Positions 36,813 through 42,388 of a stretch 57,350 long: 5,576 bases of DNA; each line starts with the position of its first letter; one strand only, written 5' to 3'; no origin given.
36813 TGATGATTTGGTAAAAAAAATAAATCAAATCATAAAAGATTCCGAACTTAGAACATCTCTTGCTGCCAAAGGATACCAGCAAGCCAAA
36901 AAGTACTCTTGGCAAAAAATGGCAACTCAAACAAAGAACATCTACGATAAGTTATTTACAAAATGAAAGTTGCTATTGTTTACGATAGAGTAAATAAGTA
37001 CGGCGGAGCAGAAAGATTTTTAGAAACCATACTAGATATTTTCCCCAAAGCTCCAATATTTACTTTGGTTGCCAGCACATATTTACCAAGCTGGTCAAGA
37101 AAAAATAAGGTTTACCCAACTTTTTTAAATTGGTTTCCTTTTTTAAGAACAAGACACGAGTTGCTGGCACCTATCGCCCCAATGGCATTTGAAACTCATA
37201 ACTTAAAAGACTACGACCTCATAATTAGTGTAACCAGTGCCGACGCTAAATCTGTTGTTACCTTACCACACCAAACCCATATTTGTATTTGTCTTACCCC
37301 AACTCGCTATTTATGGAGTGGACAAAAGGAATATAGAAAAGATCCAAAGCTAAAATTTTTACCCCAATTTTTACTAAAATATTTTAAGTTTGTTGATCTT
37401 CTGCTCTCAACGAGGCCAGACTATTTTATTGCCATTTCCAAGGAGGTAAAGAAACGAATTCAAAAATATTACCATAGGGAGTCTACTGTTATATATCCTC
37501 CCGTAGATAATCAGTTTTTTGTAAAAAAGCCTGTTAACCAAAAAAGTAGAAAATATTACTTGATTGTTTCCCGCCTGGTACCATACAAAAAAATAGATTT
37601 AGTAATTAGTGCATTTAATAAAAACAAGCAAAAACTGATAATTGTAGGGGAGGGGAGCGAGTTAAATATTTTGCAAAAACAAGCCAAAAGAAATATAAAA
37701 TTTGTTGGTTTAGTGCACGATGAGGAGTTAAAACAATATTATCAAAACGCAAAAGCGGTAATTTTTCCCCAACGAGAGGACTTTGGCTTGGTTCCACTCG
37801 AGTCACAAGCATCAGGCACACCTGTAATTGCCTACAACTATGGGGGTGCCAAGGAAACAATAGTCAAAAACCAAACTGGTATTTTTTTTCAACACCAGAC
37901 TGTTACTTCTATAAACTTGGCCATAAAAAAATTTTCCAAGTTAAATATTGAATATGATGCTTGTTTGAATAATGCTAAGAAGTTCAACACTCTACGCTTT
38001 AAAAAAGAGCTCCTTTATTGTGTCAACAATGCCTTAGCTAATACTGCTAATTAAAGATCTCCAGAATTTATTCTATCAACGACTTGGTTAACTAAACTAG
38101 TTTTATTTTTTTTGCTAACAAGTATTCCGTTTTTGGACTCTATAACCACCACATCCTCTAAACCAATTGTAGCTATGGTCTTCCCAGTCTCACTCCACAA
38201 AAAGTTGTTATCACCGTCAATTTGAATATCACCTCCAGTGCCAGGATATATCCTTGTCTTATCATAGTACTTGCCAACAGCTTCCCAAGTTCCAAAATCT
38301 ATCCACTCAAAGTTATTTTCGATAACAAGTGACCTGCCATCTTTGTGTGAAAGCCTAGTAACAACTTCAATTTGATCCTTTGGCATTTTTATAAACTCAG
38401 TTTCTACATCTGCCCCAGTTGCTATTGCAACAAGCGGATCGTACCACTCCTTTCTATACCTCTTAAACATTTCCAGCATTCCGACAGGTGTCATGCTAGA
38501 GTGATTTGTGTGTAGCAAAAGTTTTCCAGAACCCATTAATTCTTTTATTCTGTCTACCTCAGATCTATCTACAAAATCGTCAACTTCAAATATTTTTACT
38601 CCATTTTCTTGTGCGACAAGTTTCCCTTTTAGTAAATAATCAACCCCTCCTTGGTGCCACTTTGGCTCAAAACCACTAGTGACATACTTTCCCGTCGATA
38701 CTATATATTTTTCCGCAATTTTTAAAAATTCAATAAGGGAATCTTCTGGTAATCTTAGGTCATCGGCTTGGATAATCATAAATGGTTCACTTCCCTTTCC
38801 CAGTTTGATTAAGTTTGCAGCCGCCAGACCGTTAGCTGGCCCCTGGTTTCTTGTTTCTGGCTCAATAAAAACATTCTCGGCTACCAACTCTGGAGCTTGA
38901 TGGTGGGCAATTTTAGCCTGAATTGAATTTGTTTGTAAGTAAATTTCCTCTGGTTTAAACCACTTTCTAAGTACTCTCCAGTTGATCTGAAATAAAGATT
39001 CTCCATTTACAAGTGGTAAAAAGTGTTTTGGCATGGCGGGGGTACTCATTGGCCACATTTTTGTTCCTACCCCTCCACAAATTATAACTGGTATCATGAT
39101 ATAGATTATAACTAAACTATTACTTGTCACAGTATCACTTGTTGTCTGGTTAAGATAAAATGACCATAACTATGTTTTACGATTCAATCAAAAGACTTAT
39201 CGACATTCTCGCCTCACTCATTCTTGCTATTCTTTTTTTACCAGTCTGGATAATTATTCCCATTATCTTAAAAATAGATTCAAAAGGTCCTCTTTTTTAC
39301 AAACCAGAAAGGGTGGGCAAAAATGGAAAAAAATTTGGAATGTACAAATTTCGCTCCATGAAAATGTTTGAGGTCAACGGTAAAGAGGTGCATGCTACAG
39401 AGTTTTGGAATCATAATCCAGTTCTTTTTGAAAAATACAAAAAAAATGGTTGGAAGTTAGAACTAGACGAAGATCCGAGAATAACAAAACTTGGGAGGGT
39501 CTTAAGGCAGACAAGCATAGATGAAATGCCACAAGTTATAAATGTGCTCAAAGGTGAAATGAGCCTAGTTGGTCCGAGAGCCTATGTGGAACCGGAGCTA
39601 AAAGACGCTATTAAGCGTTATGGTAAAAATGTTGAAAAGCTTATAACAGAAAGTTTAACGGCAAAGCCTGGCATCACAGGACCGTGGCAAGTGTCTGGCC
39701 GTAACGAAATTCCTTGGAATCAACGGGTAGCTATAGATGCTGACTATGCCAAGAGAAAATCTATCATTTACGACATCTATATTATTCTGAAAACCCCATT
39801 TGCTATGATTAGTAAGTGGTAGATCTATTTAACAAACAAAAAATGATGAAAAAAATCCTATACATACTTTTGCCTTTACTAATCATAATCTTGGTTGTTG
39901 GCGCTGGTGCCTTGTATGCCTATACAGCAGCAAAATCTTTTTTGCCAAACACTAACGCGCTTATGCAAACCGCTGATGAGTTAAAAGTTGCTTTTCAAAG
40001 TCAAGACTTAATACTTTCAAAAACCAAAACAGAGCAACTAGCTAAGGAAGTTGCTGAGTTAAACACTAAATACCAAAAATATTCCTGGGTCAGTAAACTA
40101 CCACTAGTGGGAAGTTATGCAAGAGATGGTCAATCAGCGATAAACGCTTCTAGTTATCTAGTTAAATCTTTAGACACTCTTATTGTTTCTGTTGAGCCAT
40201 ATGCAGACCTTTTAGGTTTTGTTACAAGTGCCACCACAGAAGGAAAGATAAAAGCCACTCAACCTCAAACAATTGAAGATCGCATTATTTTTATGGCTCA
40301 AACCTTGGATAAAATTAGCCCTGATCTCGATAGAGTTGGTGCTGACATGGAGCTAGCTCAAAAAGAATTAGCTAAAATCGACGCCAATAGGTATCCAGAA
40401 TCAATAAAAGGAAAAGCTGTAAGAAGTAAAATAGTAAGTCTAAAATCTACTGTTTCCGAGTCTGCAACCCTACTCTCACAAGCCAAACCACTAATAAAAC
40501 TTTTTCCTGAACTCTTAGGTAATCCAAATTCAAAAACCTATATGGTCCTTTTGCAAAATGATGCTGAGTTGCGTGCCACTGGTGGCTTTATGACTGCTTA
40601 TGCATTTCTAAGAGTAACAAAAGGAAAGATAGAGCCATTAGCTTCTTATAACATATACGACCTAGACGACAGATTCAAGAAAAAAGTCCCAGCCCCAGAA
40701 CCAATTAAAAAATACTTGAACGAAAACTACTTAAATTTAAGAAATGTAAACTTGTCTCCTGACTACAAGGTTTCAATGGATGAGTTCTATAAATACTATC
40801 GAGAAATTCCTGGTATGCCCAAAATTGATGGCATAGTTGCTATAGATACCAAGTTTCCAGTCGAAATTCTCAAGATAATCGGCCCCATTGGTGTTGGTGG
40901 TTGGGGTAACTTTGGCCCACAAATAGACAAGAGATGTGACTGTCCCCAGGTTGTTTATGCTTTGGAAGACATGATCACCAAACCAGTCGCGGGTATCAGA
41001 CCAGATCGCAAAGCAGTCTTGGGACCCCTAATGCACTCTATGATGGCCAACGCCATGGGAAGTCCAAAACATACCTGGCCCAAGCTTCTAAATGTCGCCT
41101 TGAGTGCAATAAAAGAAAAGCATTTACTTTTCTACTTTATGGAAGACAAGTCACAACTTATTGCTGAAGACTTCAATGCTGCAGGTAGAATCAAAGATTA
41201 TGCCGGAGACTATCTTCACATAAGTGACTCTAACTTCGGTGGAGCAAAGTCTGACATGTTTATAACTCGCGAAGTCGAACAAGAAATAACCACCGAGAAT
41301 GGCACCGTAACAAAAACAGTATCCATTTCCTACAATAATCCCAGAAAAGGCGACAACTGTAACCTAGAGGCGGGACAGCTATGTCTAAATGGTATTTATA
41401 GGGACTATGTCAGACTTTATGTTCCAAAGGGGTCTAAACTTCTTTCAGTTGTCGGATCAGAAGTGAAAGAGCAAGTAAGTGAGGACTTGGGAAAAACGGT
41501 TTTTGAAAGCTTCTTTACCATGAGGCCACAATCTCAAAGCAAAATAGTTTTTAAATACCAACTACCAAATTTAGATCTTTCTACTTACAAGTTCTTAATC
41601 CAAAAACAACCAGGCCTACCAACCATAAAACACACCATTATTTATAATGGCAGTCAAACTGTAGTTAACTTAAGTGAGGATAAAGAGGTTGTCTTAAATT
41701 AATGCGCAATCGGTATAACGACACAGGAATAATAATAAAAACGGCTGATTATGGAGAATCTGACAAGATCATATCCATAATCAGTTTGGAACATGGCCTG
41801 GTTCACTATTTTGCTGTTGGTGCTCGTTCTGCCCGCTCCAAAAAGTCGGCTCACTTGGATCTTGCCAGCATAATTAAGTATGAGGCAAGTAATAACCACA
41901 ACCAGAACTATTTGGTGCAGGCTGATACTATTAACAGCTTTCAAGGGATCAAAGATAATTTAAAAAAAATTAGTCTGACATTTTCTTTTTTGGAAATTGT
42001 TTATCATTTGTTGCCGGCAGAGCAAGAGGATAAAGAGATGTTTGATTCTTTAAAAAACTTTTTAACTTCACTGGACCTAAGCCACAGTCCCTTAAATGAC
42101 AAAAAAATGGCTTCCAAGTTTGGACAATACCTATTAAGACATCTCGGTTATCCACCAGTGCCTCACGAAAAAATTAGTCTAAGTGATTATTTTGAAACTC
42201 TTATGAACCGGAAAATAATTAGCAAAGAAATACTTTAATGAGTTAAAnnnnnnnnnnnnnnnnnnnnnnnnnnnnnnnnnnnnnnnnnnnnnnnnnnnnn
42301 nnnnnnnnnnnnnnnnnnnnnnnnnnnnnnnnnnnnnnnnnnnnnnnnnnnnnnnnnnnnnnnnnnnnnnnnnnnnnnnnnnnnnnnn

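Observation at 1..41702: Roughly 40 kb glycan-assembly super-cluster with an unusual excess of GT-C-type membrane transferases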

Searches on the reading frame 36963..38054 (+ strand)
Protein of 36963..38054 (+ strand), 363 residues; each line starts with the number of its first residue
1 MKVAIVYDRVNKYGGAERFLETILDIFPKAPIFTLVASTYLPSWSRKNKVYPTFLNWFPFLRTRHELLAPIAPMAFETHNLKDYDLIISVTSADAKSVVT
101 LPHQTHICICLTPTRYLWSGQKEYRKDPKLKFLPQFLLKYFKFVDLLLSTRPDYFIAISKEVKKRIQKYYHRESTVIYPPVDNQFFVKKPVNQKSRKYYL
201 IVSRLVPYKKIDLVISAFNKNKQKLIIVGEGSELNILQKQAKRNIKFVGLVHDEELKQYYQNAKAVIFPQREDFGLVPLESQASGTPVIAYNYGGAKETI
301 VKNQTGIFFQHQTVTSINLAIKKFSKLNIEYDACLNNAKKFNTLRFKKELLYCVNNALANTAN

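Call 6: search_protein_families(library=pfam, proteins=[window:36963-38054:+], max_evalue=0.01)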
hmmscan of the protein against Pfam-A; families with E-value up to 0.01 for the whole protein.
window:36963-38054:+ (363 aa): 4 families
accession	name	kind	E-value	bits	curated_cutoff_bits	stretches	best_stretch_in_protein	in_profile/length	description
PF00534.26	Glycos_transf_1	-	3e-33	115.2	26.4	1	186-340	5-171/172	Glycosyl transferases group 1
PF13692.12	Glyco_trans_1_4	-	6.9e-22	78.7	27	1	197-322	2-137/142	Glycosyl transferases group 1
PF13439.12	Glyco_transf_4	-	1.9e-06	28.5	28.5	1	14-183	2-168/170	Glycosyltransferase Family 4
PF20706.3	GT4-conflict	-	3.7e-05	23.3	26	1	197-303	198-323/385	Family 4 Glycosyltransferase in conflict systems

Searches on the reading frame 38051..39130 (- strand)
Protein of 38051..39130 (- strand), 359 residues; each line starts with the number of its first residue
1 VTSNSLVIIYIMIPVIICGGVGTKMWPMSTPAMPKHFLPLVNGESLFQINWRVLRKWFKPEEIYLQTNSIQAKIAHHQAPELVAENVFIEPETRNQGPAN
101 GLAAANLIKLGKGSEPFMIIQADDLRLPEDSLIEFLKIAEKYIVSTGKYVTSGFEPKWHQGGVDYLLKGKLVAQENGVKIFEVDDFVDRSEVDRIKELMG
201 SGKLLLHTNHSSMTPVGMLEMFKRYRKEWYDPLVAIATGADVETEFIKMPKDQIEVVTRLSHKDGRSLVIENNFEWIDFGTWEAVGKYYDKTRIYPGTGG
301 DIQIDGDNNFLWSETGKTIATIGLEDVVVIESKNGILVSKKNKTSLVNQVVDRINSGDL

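Call 6: search_protein_families(library=pfam, proteins=[window:38051-39130:-], max_evalue=0.01)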
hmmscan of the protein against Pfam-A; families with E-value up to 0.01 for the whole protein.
window:38051-39130:- (359 aa): 3 families
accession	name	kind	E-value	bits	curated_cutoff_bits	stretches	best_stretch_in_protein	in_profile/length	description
PF22640.1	ManC_GMP_beta-helix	-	1.5e-10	41.3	27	1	301-353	3-54/55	MannoseP isomerase/GMP-like beta-helix domain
PF00483.29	NTP_transferase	-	6.5e-09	36.2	21.2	1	14-285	2-235/245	Nucleotidyl transferase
PF12804.13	NTP_transf_3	-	0.00064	20.4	27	1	15-139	2-111/160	MobA-like NTP transferase domain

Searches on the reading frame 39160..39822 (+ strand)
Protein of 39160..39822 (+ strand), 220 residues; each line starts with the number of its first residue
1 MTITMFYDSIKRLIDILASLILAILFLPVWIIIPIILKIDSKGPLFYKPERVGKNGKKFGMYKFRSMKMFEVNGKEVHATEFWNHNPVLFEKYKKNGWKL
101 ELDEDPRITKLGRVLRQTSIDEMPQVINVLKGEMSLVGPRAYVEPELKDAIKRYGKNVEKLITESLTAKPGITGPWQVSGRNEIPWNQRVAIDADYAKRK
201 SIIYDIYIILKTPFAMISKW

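Call 6: search_protein_families(library=pfam, proteins=[window:39160-39822:+], max_evalue=0.01)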
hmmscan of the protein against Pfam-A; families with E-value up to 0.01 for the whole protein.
window:39160-39822:+ (220 aa): 1 family
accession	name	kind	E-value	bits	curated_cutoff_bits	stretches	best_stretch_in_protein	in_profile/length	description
PF02397.22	Bac_transf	-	8.1e-59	198.6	27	1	11-217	1-178/179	Bacterial sugar transferase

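Call 67: search_protein_families(library=ncbifam, proteins=[window:39160-39822:+], max_evalue=0.00001)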
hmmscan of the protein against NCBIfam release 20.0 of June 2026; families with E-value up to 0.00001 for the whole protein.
window:39160-39822:+ (220 aa): 10 families
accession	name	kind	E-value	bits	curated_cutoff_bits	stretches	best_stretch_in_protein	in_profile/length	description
TIGR03025.1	EPS_sugtrans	subfamily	1.4e-72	245.4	295.55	1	4-219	251-441/445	exopolysaccharide biosynthesis polyprenyl glycosylphosphotransferase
TIGR03022.1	WbaP_sugtrans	subfamily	4.9e-65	220.6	403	1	9-213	257-446/456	undecaprenyl-phosphate galactose phosphotransferase WbaP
NF052601.1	undeca_RfbP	equivalog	3.7e-62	209.8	330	1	8-216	42-235/244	undecaprenyl-phosphate galactose phosphotransferase family protein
TIGR03023.1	WcaJ_sugtrans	equivalog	5.3e-57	194.1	410.75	2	100-217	330-447/453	undecaprenyl-phosphate glucose phosphotransferase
NF041877.1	EPS_EpsZ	equivalog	4.1e-45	154.3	800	1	9-213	264-449/459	exopolysaccharide biosynthesis polyisoprenyl-phosphate hexose-1-phosphate transferase EpsZ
NF011751.0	PRK15204.1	equivalog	6e-44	150.4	907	1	10-213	279-466/476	undecaprenyl-phosphate galactose phosphotransferase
TIGR03013.1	EpsB_2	subfamily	8.6e-40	137.1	393.35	2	95-212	317-432/443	TIGR03013 family XrtA/PEP-CTERM system glycosyltransferase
NF007518.0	PRK10124.1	equivalog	4.4e-33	114.7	684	2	103-214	344-455/464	undecaprenyl-phosphate glucose phosphotransferase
NF050817.1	PolSacchBiosHfsE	equivalog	8.7e-31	107.1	750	1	10-212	271-455/467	polysaccharide biosynthesis protein HfsE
NF045514.1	glycotran_HepC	equivalog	7.7e-26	90.7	140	1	8-151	114-218/220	heterocyst development glycosyltransferase HepC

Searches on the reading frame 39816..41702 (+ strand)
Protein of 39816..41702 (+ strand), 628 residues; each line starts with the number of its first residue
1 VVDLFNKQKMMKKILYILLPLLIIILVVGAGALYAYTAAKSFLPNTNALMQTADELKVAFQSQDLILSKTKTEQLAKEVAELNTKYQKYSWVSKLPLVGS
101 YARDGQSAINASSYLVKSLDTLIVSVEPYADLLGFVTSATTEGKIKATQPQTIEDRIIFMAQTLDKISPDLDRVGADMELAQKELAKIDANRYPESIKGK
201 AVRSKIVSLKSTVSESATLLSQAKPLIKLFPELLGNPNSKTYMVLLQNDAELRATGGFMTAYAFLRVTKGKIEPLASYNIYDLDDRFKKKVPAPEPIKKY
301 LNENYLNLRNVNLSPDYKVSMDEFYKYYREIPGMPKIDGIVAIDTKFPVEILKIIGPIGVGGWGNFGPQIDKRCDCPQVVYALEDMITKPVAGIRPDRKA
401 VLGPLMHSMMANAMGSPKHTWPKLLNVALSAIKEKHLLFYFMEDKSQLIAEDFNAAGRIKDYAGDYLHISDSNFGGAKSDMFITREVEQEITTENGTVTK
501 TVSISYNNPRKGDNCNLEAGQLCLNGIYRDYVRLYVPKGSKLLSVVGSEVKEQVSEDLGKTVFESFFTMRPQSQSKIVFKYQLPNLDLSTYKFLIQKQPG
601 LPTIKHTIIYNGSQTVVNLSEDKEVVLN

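Call 6: search_protein_families(library=pfam, proteins=[window:39816-41702:+], max_evalue=0.01)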
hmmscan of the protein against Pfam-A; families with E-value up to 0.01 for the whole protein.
window:39816-41702:+ (628 aa): 1 family
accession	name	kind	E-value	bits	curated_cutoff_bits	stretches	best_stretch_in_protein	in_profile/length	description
PF13196.11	DUF4012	-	7.5e-21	75.6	28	1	240-360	4-124/144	Protein of unknown function (DUF4012)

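Call 10: search_protein_families(library=ncbifam, proteins=[window:39816-41702:+], max_evalue=1)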
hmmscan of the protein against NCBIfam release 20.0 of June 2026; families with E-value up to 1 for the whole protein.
window:39816-41702:+ (628 aa): 3 families
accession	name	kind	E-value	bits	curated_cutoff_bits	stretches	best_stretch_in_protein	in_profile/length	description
NF011725.0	PRK15178.1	equivalog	0.019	14.1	905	1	7-82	78-162/434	Vi polysaccharide ABC transporter inner membrane protein VexD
TIGR01214.1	rmlD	equivalog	0.079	12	224.05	1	26-85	143-199/285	dTDP-4-dehydrorhamnose reductase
NF003425.0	PRK04897.1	equivalog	0.14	11.3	355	1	9-98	8-92/298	zinc metalloprotease HtpX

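Call 62: find_related_loci(query=window:39816-41702:+, collection=metagenome_contigs, flank=10000)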
Query window:39816-41702:+ (628 aa) in metagenome_contigs; peptide patterns used: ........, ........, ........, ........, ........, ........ (x = any residue, [..] = any of these).
282 stretches matched a pattern; 10 encode a relative of the query (tblastn E <= 1e-3); 10 distinct loci.
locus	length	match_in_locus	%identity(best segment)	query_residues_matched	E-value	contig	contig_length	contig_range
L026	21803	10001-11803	83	27-628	0e+0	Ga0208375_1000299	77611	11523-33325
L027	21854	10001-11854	73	9-628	0e+0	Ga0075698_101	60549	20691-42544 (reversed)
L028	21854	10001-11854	73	9-628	0e+0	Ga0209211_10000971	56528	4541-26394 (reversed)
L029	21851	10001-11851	73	10-628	0e+0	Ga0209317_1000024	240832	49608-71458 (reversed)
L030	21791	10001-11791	71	30-628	0e+0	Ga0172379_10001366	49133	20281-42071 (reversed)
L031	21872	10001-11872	73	3-627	0e+0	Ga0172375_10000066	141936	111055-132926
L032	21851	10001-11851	73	10-628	0e+0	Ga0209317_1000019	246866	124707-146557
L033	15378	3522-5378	39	16-627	9e-154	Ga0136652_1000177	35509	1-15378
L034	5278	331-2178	35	6-628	7e-114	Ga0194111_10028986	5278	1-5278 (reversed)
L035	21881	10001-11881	40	12-627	7e-145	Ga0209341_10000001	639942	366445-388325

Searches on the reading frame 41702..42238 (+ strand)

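Call 6: search_protein_families(library=pfam, proteins=[window:41702-42238:+], max_evalue=0.01)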
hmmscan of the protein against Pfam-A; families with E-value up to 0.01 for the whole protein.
window:41702-42238:+ (178 aa): 2 families
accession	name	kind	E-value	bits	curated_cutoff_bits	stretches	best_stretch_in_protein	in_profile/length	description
PF11967.14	RecO_N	-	6.9e-17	61.7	27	1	1-80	1-80/80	Recombination protein O N terminal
PF02565.21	RecO_C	-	0.00011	22.4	22.1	1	86-152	3-66/157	Recombination protein O C terminal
